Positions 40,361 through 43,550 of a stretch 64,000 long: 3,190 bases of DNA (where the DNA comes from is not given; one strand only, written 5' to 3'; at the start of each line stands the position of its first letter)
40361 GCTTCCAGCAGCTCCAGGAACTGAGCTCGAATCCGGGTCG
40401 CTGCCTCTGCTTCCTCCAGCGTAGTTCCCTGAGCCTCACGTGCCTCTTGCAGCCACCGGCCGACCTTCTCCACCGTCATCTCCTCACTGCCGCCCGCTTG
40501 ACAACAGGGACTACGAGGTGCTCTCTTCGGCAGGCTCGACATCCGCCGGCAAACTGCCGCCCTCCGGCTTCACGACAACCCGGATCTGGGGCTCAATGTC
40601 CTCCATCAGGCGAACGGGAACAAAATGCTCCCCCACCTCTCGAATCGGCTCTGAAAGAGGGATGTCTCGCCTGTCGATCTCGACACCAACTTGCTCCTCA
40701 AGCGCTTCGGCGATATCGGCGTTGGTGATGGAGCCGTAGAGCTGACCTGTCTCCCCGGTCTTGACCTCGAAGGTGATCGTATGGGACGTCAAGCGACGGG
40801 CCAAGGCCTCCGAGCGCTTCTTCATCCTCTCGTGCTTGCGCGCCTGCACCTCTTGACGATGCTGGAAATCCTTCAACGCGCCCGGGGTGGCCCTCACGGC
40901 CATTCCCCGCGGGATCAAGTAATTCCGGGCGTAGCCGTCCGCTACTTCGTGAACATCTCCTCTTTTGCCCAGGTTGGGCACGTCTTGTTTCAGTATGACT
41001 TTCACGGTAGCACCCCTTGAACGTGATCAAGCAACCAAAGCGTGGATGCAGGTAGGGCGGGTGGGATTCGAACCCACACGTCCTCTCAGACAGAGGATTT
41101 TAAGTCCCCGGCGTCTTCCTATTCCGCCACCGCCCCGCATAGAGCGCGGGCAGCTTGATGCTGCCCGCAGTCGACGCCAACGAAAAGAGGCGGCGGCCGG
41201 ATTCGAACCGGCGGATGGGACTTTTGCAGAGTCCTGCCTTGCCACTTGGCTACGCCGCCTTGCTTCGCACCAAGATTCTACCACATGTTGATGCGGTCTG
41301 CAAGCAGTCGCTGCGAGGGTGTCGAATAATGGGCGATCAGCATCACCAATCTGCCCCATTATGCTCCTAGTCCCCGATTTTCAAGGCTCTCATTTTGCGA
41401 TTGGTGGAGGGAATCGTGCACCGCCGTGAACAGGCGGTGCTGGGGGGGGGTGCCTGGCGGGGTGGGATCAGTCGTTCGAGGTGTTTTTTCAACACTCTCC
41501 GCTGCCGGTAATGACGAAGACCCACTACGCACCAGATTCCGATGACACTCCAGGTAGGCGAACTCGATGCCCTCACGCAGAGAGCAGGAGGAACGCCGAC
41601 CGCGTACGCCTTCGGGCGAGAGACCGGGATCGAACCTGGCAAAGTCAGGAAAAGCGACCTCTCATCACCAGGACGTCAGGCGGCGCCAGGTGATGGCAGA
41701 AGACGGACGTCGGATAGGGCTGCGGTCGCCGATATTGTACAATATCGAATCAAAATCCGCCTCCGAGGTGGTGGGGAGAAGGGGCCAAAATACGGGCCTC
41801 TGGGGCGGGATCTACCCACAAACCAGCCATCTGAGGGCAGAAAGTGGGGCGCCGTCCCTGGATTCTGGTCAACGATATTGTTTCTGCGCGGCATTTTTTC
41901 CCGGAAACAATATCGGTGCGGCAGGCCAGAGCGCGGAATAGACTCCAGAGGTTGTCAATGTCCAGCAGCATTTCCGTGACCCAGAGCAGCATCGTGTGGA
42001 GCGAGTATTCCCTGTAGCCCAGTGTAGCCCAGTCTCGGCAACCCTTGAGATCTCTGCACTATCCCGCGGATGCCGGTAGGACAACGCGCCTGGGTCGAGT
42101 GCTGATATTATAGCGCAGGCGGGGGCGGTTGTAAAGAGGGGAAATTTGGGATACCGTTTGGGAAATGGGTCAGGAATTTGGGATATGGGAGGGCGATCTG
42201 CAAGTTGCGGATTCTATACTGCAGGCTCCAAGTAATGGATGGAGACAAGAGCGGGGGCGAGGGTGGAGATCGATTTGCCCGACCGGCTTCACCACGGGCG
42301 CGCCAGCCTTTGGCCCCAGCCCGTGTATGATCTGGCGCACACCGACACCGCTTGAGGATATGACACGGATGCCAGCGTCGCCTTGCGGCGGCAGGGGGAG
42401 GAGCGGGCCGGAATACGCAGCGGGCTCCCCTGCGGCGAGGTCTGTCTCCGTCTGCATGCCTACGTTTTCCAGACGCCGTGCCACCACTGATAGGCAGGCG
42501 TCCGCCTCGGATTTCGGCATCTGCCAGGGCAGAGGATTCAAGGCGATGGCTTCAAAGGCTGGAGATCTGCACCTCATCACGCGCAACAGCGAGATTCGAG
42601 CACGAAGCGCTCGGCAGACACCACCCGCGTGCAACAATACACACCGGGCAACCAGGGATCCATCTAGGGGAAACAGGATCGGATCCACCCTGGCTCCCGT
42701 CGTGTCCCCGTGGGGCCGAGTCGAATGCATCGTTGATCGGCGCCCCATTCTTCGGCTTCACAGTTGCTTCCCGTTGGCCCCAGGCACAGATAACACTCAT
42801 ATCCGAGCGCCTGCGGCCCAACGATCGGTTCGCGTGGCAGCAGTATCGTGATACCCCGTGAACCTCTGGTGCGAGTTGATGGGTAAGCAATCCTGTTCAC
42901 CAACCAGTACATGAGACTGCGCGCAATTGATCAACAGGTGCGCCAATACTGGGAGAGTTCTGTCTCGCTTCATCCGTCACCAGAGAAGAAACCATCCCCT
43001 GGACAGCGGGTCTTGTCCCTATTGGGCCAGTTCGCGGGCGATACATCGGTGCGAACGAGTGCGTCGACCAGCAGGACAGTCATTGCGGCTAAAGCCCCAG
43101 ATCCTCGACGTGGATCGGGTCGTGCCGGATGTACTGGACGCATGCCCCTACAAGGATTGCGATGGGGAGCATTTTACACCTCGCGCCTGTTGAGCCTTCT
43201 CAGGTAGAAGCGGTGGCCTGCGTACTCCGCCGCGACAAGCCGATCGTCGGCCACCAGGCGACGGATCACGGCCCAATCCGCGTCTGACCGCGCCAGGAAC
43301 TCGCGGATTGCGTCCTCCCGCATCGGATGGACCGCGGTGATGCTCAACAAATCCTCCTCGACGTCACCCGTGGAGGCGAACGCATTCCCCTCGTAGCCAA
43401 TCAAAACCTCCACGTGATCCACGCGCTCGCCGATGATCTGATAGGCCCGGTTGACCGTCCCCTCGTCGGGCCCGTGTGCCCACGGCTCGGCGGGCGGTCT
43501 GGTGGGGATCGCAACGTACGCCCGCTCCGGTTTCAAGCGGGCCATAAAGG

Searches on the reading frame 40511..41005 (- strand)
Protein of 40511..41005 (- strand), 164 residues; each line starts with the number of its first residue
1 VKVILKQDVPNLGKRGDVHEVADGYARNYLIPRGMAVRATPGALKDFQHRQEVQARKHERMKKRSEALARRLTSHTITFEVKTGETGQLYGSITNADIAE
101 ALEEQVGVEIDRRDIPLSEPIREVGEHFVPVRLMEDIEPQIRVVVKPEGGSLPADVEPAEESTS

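Call 15: find_encoding_contigs(protein=window:40511-41005:-, flank=10000, max_places=10)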
Protein window:40511-41005:- (164 aa): 3 contigs read that carry it; 3 places shown.
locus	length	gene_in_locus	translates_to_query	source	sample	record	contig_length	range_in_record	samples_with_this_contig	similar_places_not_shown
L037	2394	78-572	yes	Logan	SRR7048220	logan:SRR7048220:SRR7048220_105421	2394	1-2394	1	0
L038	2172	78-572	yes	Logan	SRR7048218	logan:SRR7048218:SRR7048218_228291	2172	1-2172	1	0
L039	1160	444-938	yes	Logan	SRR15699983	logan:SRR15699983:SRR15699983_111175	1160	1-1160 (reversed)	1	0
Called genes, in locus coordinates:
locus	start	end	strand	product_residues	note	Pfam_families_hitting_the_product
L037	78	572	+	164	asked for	PF01281:Ribosomal_L9_N, PF03948:Ribosomal_L9_C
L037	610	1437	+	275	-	PF13413:HTH_25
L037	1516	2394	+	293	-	?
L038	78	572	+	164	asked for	PF01281:Ribosomal_L9_N, PF03948:Ribosomal_L9_C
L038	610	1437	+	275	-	PF13413:HTH_25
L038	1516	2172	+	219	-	?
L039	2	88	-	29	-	?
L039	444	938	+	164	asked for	PF01281:Ribosomal_L9_N, PF03948:Ribosomal_L9_C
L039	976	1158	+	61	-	?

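Call 18: find_related_loci(query=window:40511-41005:-, collection=metagenome_contigs, flank=6000)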
Query window:40511-41005:- (164 aa) in metagenome_contigs; peptide patterns used: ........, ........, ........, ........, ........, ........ (x = any residue, [..] = any of these).
600 stretches matched a pattern (row limit reached: there are more); 486 encode a relative of the query (tblastn E <= 1e-3); the best 80 are kept; 80 distinct loci.
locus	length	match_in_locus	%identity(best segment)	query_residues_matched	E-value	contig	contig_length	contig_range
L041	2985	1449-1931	56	1-155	1e-51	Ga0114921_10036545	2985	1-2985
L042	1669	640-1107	53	1-156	8e-53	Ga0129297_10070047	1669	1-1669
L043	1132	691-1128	55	1-146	4e-49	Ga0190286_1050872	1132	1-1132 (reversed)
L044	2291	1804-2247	49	1-148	1e-44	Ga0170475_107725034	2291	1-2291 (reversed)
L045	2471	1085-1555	49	1-155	7e-44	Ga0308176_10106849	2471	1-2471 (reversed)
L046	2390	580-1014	50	1-145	4e-44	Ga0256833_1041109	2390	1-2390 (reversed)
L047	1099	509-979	48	1-155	2e-45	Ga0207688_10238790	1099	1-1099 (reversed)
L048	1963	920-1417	49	1-164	3e-42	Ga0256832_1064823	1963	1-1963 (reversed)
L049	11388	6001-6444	45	1-148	2e-41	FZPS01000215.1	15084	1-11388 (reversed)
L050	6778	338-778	51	1-148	1e-40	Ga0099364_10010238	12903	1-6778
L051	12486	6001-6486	51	1-160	2e-40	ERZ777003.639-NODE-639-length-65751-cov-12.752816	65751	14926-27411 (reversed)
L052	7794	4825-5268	48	1-148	1e-40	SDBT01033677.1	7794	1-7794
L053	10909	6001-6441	51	1-148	1e-40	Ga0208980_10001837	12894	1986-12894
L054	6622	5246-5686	49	1-148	4e-40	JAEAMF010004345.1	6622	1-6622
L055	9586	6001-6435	46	1-145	3e-39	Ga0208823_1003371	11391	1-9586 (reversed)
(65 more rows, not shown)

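Call 44: find_homologous_proteins(query=window:40511-41005:-, max_evalue=1e-20)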
Query window:40511-41005:- (164 aa): 6737 proteins with E <= 1e-20 among 8000 candidates; the best 120 are listed.
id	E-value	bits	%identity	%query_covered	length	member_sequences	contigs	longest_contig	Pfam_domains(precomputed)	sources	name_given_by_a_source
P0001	2.0e-100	351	100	100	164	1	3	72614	PF03948.20,PF01281.26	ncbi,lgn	-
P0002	1.3e-89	316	88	100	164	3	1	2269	PF03948.20,PF01281.26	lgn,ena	-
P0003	9.0e-89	313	88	100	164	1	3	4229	PF03948.20,PF01281.26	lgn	-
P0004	1.3e-87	309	86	100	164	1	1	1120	PF03948.20,PF01281.26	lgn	-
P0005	1.4e-87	309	87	100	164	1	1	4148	PF03948.20,PF01281.26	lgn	-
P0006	1.8e-87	309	85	100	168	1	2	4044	PF03948.20,PF01281.26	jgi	jgi:large subunit ribosomal protein L9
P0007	2.4e-87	309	87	100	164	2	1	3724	PF03948.20,PF01281.26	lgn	-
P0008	2.2e-86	305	87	91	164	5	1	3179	PF03948.20,PF01281.26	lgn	-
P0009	1.5e-85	303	84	100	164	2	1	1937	PF03948.20,PF01281.26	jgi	jgi:large subunit ribosomal protein L9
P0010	1.4e-84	300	82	100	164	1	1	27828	PF03948.20,PF01281.26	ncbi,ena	-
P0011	1.5e-84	300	84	100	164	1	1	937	PF03948.20,PF01281.26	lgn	-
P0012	1.6e-84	299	82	100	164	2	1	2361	PF03948.20,PF01281.26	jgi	-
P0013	1.9e-84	299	84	100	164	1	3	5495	PF03948.20,PF01281.26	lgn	-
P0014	2.1e-84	299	82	100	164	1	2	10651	PF03948.20,PF01281.26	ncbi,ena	-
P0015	9.4e-83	294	83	96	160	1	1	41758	PF03948.20,PF01281.26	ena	-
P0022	1.5e-81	290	80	98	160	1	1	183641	PF03948.20,PF01281.26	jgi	jgi:large subunit ribosomal protein L9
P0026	4.0e-81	288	83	98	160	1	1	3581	PF03948.20,PF01281.26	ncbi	ncbi:MAG: 50S ribosomal protein L9 [Chloroflexota bacterium]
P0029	1.9e-80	286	86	91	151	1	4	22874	PF03948.20,PF01281.26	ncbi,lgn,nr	ncbi:MAG: 50S ribosomal protein L9 [Chloroflexota bacterium]|nr:50S ribosomal protein L9 [Chloroflex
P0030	2.1e-80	286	86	91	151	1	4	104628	PF03948.20,PF01281.26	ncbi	ncbi:MAG: 50S ribosomal protein L9 [Anaerolineae bacterium]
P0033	3.1e-80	286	76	100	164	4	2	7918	PF03948.20,PF01281.26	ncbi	ncbi:MAG: 50S ribosomal protein L9 [Anaerolineae bacterium]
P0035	4.4e-80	285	80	99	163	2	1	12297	PF03948.20,PF01281.26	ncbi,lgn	ncbi:MAG: 50S ribosomal protein L9 [Anaerolineae bacterium]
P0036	5.8e-80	285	79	98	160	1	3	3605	PF03948.20,PF01281.26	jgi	jgi:large subunit ribosomal protein L9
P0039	1.3e-79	283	79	98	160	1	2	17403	PF03948.20,PF01281.26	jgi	jgi:large subunit ribosomal protein L9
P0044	5.3e-79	282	80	98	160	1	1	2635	PF03948.20,PF01281.26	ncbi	ncbi:MAG: 50S ribosomal protein L9 [Chloroflexota bacterium]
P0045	5.5e-79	281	74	100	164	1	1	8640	PF03948.20,PF01281.26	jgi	jgi:large subunit ribosomal protein L9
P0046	7.0e-79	281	78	96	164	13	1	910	PF03948.20,PF01281.26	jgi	jgi:large subunit ribosomal protein L9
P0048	1.0e-78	281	78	98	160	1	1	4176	PF03948.20,PF01281.26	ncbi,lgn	ncbi:MAG: 50S ribosomal protein L9 [Chloroflexota bacterium]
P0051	1.2e-78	280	79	98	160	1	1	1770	PF03948.20,PF01281.26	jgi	jgi:large subunit ribosomal protein L9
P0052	1.4e-78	280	78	96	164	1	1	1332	PF03948.20,PF01281.26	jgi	jgi:large subunit ribosomal protein L9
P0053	1.4e-78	280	78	96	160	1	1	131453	PF03948.20,PF01281.26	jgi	jgi:large subunit ribosomal protein L9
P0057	3.6e-78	279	74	98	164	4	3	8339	PF03948.20,PF01281.26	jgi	jgi:large subunit ribosomal protein L9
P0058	5.9e-78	278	79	96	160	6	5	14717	PF03948.20,PF01281.26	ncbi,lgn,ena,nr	ncbi:MAG: 50S ribosomal protein L9 [Anaerolineae bacterium]|nr:50S ribosomal protein L9 [Anaerolinea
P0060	8.1e-78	278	76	96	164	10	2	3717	PF03948.20,PF01281.26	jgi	jgi:large subunit ribosomal protein L9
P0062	1.5e-77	277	76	100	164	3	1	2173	PF03948.20,PF01281.26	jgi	jgi:large subunit ribosomal protein L9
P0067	4.3e-77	275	74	100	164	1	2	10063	PF03948.20,PF01281.26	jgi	jgi:large subunit ribosomal protein L9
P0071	7.8e-77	274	73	99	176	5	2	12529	PF03948.20,PF01281.26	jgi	jgi:large subunit ribosomal protein L9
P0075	1.0e-76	274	77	98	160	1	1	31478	PF03948.20,PF01281.26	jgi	jgi:large subunit ribosomal protein L9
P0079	4.5e-76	272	79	98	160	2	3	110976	PF03948.20,PF01281.26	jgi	jgi:large subunit ribosomal protein L9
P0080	1.2e-75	271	73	100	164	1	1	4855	PF03948.20,PF01281.26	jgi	jgi:large subunit ribosomal protein L9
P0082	2.4e-75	270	76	96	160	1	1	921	PF03948.20,PF01281.26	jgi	jgi:large subunit ribosomal protein L9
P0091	1.2e-63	232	69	90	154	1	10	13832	PF03948.20,PF01281.26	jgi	jgi:large subunit ribosomal protein L9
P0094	5.0e-60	220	64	93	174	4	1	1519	PF03948.20,PF01281.26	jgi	jgi:large subunit ribosomal protein L9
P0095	1.1e-59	219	63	91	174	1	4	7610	PF03948.20,PF01281.26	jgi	jgi:large subunit ribosomal protein L9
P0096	1.7e-59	218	62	91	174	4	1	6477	PF03948.20,PF01281.26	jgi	jgi:large subunit ribosomal protein L9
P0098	8.3e-59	216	63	98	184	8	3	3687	PF03948.20,PF01281.26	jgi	jgi:large subunit ribosomal protein L9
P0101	3.7e-55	204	61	93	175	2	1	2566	PF03948.20,PF01281.26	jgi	jgi:large subunit ribosomal protein L9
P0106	2.6e-54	201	60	98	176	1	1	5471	PF03948.20,PF01281.26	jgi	jgi:large subunit ribosomal protein L9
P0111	7.6e-54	200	61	91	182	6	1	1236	PF03948.20,PF01281.26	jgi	jgi:large subunit ribosomal protein L9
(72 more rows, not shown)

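Call 45: find_encoding_contigs(protein=P0030, flank=7000, max_places=3)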
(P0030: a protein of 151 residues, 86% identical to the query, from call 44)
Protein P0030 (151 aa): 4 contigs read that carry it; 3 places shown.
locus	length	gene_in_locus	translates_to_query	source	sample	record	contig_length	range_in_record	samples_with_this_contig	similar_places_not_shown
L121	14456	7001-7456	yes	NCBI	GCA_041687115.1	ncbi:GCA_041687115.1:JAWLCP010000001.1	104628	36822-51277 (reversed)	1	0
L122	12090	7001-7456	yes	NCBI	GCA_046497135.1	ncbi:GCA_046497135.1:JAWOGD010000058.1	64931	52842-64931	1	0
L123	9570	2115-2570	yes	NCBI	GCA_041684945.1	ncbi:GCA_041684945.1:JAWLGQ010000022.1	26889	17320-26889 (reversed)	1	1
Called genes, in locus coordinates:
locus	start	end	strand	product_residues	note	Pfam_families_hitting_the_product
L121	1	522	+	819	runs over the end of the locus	PF00521:DNA_topoisoIV, PF03989:DNA_gyraseA_C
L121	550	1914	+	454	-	PF04326:SLFN_AlbA_2, PF13749:HATPase_c_4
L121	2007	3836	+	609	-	PF09852:DUF2079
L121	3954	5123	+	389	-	PF02771:Acyl-CoA_dh_N, PF02770:Acyl-CoA_dh_M, PF00441:Acyl-CoA_dh_1, PF08028:Acyl-CoA_dh_2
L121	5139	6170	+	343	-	PF08240:ADH_N, PF00107:ADH_zinc_N, PF13602:ADH_zinc_N_2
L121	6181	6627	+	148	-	-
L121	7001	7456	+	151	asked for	PF01281:Ribosomal_L9_N, PF03948:Ribosomal_L9_C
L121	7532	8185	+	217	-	PF13413:HTH_25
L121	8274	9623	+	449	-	PF00919:UPF0004, PF04055:Radical_SAM, PF18693:TRAM_2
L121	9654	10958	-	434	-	PF02550:AcetylCoA_hydro, PF13336:AcetylCoA_hyd_C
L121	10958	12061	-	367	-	PF05222:AlaDh_PNT_N, PF02826:2-Hacid_dh_C (faint), PF01262:AlaDh_PNT_C, PF01488:Shikimate_DH (faint)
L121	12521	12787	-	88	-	PF09012:FeoC (weak)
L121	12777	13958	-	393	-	PF07907:YibE_F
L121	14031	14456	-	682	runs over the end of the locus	PF03193:RsgA_GTPase (faint), PF01926:MMR_HSR1, PF02421:FeoB_N, PF17910:FeoB_Cyto, PF07670:Gate, PF07664:FeoB_C, PF07670:Gate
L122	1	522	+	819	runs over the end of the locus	PF00521:DNA_topoisoIV, PF03989:DNA_gyraseA_C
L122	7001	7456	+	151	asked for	PF01281:Ribosomal_L9_N, PF03948:Ribosomal_L9_C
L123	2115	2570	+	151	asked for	PF01281:Ribosomal_L9_N, PF03948:Ribosomal_L9_C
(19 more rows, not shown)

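Call 46: find_encoding_contigs(protein=P0003, flank=7000, max_places=3)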
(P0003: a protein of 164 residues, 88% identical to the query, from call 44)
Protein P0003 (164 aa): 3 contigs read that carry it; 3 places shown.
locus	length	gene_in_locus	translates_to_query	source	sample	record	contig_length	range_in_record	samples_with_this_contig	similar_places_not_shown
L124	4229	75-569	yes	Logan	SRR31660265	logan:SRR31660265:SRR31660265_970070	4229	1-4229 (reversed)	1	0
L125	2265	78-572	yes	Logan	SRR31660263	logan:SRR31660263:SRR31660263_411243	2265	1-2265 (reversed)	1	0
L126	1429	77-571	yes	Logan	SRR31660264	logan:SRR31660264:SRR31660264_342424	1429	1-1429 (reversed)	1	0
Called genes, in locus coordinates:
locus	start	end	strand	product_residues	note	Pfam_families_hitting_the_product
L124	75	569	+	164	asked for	PF01281:Ribosomal_L9_N, PF03948:Ribosomal_L9_C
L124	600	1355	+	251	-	PF13413:HTH_25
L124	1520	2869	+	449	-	PF00919:UPF0004, PF04055:Radical_SAM, PF18693:TRAM_2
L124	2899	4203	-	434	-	PF02550:AcetylCoA_hydro, PF13336:AcetylCoA_hyd_C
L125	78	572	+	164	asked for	PF01281:Ribosomal_L9_N, PF03948:Ribosomal_L9_C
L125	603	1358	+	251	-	PF13413:HTH_25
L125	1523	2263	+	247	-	?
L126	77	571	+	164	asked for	PF01281:Ribosomal_L9_N, PF03948:Ribosomal_L9_C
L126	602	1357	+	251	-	PF13413:HTH_25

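Call 47: find_encoding_contigs(protein=P0010, flank=7000, max_places=3)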
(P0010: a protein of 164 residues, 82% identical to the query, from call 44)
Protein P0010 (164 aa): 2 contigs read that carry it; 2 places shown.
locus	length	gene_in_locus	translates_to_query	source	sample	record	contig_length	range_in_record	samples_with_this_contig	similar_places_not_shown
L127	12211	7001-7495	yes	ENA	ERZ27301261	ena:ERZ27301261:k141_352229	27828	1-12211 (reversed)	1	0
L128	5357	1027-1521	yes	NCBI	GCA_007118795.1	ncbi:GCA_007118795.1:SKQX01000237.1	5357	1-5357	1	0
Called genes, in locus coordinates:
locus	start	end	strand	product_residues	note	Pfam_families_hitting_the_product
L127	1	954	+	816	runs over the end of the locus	PF00521:DNA_topoisoIV, PF03989:DNA_gyraseA_C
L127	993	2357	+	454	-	PF04326:SLFN_AlbA_2, PF13749:HATPase_c_4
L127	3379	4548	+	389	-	PF02771:Acyl-CoA_dh_N, PF02770:Acyl-CoA_dh_M, PF00441:Acyl-CoA_dh_1, PF08028:Acyl-CoA_dh_2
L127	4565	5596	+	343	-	PF08240:ADH_N, PF00107:ADH_zinc_N, PF13602:ADH_zinc_N_2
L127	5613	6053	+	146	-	-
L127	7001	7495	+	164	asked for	PF01281:Ribosomal_L9_N, PF03948:Ribosomal_L9_C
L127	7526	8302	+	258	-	PF13413:HTH_25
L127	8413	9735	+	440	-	PF00919:UPF0004, PF04055:Radical_SAM, PF18693:TRAM_2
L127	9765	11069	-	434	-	PF02550:AcetylCoA_hydro, PF13336:AcetylCoA_hyd_C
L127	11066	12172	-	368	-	PF05222:AlaDh_PNT_N, PF01262:AlaDh_PNT_C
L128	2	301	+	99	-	?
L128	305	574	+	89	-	-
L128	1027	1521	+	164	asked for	PF01281:Ribosomal_L9_N, PF03948:Ribosomal_L9_C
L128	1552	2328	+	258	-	PF13413:HTH_25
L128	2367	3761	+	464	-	PF00919:UPF0004, PF04055:Radical_SAM, PF18693:TRAM_2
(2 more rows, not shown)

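Call 52: find_encoding_contigs(protein=P0006, flank=7000, max_places=3)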
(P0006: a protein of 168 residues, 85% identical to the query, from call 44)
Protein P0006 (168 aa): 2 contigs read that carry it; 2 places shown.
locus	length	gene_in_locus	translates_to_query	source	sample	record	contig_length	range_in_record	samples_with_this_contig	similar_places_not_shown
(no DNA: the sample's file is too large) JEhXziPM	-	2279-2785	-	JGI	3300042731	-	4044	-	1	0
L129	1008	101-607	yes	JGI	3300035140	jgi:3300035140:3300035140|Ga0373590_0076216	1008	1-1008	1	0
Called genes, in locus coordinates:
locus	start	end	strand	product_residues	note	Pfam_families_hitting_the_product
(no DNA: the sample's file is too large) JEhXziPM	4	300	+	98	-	PF00441:Acyl-CoA_dh_1, PF08028:Acyl-CoA_dh_2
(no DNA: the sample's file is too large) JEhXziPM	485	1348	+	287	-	PF08240:ADH_N, PF00107:ADH_zinc_N, PF13602:ADH_zinc_N_2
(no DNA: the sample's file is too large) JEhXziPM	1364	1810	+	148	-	-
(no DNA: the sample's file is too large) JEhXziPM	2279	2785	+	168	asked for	PF01281:Ribosomal_L9_N, PF03948:Ribosomal_L9_C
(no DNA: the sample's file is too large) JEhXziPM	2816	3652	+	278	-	PF13413:HTH_25, PF13464:RodZ_C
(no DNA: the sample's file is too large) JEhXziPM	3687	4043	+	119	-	?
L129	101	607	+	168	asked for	PF01281:Ribosomal_L9_N, PF03948:Ribosomal_L9_C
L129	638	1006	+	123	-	?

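Call 53: find_encoding_contigs(protein=P0005, flank=7000, max_places=3)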
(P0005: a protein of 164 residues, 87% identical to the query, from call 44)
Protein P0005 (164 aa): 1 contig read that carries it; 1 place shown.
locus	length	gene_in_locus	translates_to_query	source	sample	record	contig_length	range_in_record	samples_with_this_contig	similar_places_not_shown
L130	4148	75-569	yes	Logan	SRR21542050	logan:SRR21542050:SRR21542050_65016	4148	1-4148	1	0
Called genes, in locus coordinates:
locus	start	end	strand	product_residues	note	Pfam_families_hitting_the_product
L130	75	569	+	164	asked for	PF01281:Ribosomal_L9_N, PF03948:Ribosomal_L9_C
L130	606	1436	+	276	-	PF13413:HTH_25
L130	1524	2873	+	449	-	PF00919:UPF0004, PF04055:Radical_SAM, PF18693:TRAM_2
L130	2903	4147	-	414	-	?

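Call 81: search_protein_families(library=ncbifam, max_evalue=0.00001, proteins=[L121:6181-6627:+])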
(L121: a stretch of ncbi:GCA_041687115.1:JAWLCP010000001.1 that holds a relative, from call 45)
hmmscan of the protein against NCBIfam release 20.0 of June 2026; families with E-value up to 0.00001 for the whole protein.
L121:6181-6627:+ (148 aa): 0 families

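Call 86: find_encoding_contigs(protein=P0002, flank=7000, max_places=4)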
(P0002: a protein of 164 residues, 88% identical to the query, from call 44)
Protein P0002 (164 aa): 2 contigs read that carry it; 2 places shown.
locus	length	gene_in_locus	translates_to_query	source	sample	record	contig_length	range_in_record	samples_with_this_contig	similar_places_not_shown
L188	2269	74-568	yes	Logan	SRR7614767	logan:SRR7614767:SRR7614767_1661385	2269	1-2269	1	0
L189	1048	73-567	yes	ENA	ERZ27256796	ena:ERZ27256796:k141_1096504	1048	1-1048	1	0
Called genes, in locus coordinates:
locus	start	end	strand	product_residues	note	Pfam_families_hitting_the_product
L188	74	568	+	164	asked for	PF01281:Ribosomal_L9_N, PF03948:Ribosomal_L9_C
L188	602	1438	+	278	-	PF13413:HTH_25, PF13464:RodZ_C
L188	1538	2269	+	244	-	?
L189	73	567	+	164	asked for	PF01281:Ribosomal_L9_N, PF03948:Ribosomal_L9_C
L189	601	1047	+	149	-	?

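Call 87: find_encoding_contigs(protein=P0013, flank=7000, max_places=4)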
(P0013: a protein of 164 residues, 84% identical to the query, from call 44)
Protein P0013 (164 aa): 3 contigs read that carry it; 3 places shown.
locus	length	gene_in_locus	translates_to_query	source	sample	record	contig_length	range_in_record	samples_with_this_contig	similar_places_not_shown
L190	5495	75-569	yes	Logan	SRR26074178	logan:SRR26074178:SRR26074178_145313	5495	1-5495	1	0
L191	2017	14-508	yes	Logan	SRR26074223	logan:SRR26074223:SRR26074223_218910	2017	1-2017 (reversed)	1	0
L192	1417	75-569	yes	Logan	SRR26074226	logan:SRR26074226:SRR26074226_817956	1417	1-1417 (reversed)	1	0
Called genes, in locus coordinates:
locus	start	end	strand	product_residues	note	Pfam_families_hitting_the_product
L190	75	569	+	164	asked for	PF01281:Ribosomal_L9_N, PF03948:Ribosomal_L9_C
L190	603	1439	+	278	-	PF13413:HTH_25, PF13464:RodZ_C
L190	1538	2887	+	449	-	PF00919:UPF0004, PF04055:Radical_SAM, PF18693:TRAM_2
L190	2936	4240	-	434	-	PF02550:AcetylCoA_hydro, PF13336:AcetylCoA_hyd_C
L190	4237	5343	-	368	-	PF05222:AlaDh_PNT_N, PF01262:AlaDh_PNT_C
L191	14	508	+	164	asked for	PF01281:Ribosomal_L9_N, PF03948:Ribosomal_L9_C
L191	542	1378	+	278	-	PF13413:HTH_25, PF13464:RodZ_C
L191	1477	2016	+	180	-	?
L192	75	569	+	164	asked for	PF01281:Ribosomal_L9_N, PF03948:Ribosomal_L9_C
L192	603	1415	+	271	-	?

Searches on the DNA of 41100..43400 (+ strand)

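Call 6: search_rna_families(source=window, start=41100, end=43400, threshold=evalue, max_evalue=10)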
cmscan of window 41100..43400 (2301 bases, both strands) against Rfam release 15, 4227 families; matches with E-value up to 10: 4.
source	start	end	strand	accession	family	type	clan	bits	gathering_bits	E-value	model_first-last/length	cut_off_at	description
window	41188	41259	-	RF00005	tRNA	Gene; tRNA;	CL00001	64.3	29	4.1e-13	1-71/71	no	tRNA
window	42896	42958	-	RF04232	mir-9318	Gene; miRNA;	-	22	90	0.15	1-76/76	no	mir-9318 microRNA precursor family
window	41493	41576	-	RF02927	Actino-ugpB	Gene; sRNA;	-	18.7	42.5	2.7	1-61/61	no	Actino-ugpB RNA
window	42568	42598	-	RF01305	sR51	Gene; snRNA; snoRNA; CD-box;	-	16.3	38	5.1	9-44/56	no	Small nucleolar RNA sR51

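Call 28: search_dna_similar(query=window:41260-43173:+, collection=plasmids, mode=distant, max_evalue=0.01)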
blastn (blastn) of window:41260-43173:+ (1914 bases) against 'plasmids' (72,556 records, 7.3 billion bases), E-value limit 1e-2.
No match.

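Call 29: search_dna_similar(query=window:41260-43173:+, collection=phages, mode=distant, max_evalue=0.01)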
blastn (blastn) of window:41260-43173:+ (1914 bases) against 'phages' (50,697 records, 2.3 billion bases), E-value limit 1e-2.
No match.
